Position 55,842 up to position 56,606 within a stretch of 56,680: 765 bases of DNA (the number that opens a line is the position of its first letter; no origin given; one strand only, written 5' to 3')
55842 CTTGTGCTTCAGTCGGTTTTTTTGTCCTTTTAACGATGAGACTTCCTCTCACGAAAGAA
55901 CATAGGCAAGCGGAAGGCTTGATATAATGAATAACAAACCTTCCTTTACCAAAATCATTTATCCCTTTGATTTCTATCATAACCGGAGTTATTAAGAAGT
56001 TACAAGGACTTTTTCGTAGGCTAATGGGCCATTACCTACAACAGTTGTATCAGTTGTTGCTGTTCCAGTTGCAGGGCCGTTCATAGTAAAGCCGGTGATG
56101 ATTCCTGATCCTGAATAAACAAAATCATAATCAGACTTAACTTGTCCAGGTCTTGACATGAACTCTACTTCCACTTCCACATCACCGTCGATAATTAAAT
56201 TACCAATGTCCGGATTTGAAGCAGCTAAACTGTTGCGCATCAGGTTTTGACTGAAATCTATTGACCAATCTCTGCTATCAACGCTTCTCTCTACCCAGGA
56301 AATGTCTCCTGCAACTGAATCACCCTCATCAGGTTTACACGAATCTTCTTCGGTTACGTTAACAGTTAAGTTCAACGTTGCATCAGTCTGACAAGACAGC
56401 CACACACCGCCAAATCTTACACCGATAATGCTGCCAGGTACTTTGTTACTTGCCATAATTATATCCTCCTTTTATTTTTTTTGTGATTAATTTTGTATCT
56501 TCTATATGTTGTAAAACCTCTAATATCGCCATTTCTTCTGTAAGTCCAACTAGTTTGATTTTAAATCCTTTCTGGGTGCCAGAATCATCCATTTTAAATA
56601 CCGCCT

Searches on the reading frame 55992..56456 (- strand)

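Call 42: search_protein_families(library=phrogs, proteins=[window:55992-56456:-], max_evalue=0.0001)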
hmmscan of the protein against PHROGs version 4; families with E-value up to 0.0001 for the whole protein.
window:55992-56456:- (154 aa): 1 family
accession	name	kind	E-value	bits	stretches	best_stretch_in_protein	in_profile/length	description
phrog_1407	-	tail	3.9e-08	34.1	1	20-151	47-167/258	major tail protein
